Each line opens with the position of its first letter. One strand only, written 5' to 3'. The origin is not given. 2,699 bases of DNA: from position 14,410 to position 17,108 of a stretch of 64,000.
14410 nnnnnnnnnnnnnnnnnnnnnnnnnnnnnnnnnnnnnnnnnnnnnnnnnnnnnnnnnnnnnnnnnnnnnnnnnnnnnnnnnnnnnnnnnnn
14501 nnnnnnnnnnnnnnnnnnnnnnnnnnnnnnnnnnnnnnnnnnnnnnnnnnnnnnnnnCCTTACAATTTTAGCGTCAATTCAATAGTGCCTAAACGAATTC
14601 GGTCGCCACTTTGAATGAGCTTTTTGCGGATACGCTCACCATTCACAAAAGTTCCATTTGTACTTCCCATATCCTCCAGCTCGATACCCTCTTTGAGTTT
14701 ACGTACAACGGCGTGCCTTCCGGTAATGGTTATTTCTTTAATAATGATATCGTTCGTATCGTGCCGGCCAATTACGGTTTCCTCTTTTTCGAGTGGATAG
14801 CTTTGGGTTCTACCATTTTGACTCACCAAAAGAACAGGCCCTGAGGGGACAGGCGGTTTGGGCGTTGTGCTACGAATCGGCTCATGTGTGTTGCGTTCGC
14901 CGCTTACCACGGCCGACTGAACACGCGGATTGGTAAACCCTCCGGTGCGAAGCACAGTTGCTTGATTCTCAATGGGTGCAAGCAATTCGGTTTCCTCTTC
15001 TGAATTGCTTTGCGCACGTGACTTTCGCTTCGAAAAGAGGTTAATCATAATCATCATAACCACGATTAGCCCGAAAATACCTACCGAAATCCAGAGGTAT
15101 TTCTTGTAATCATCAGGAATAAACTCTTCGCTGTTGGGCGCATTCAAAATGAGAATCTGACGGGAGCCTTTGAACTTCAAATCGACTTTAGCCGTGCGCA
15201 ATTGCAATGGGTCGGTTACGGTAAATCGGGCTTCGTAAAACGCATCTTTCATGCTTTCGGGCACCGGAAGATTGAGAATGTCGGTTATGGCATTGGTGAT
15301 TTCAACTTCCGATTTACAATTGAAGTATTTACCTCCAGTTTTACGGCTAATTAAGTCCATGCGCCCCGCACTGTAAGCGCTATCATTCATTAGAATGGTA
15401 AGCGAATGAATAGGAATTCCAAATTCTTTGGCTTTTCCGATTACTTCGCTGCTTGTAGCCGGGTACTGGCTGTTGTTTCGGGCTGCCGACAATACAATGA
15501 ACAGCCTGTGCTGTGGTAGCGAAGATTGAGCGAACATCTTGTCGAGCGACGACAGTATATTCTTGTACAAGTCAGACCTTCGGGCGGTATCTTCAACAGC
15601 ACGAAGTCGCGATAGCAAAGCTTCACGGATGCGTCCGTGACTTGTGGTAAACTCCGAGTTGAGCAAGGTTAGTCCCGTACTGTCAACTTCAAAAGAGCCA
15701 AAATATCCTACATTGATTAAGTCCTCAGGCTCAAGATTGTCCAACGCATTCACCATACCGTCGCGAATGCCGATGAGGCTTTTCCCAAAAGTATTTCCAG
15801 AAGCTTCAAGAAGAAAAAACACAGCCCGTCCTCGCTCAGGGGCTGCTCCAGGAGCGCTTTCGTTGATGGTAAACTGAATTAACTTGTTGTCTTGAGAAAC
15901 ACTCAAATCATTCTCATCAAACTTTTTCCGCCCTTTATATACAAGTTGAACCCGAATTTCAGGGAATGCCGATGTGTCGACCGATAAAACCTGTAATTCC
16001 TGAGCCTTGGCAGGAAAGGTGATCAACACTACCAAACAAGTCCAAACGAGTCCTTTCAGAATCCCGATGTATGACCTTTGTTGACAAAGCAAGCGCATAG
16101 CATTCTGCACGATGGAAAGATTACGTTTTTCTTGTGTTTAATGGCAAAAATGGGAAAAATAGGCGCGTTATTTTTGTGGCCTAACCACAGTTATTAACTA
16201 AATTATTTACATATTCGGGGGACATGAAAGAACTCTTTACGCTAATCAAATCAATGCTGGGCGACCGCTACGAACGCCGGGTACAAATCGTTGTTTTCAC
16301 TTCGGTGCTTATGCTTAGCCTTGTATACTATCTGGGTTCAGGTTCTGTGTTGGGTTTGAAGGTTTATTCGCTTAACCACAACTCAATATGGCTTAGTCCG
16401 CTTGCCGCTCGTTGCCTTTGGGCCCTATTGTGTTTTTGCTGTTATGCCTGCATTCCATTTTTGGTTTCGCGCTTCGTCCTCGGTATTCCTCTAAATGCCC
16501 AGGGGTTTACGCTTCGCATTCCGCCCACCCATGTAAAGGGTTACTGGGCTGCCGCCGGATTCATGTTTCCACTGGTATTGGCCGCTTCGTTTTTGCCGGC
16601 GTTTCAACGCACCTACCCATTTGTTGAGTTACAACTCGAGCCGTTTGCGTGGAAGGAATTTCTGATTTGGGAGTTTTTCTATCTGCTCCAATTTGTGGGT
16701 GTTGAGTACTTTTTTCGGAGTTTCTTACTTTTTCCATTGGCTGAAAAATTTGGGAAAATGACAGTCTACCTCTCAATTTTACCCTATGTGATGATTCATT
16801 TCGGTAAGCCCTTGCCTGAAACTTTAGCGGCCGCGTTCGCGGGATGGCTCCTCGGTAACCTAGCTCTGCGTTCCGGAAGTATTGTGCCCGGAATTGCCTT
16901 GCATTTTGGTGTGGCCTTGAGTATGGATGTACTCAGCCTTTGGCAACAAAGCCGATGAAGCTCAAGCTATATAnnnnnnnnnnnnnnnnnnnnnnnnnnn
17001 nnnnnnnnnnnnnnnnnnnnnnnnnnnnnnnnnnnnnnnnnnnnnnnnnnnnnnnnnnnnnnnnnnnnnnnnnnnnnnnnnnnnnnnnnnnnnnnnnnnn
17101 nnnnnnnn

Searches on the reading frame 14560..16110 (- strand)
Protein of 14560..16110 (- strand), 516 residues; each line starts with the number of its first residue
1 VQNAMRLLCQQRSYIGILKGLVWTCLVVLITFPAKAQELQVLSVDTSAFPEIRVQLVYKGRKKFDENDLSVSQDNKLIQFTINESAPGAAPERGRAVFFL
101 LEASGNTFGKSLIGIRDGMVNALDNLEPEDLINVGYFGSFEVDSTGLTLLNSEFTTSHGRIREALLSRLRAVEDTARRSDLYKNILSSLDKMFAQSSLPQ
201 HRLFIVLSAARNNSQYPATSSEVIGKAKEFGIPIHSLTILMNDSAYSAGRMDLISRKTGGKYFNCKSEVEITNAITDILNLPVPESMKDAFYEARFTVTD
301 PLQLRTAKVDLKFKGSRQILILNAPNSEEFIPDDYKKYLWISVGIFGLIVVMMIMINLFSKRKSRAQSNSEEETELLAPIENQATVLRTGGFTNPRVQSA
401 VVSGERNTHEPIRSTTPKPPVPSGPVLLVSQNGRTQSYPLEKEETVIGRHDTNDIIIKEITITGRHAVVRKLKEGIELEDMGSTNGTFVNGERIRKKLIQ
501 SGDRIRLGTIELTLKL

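Call 13: search_protein_families(library=pfam, proteins=[window:14560-16110:-], max_evalue=0.01)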
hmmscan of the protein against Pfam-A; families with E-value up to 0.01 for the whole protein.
window:14560-16110:- (516 aa): 3 families
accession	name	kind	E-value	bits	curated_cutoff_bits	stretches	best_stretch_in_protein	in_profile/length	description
PF00498.31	FHA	-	4e-18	66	20.7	1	445-508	1-67/67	FHA domain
PF16697.10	Yop-YscD_cpl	-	2.9e-16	59.9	33.2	1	434-514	8-90/94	Inner membrane component of T3SS, cytoplasmic domain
PF05568.16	ASFV_J13L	-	0.00089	19.5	23.6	1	341-414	34-110/189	African swine fever virus J13L protein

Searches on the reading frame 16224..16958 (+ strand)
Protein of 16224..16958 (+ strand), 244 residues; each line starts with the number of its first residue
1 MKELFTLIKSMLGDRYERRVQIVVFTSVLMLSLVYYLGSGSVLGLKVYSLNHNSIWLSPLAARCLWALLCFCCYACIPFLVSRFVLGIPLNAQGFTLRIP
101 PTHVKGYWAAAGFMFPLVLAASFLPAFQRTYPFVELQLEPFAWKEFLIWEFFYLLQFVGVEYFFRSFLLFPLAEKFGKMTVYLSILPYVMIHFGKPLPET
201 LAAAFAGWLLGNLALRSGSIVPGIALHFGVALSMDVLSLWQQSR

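Call 13: search_protein_families(library=pfam, proteins=[window:16224-16958:+], max_evalue=0.01)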
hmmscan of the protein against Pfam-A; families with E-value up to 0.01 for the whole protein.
window:16224-16958:+ (244 aa): 1 family
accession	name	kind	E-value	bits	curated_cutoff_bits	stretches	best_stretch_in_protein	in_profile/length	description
PF02517.21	Rce1-like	-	2e-08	34.9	22.4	1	145-230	4-90/93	Type II CAAX prenyl endopeptidase Rce1-like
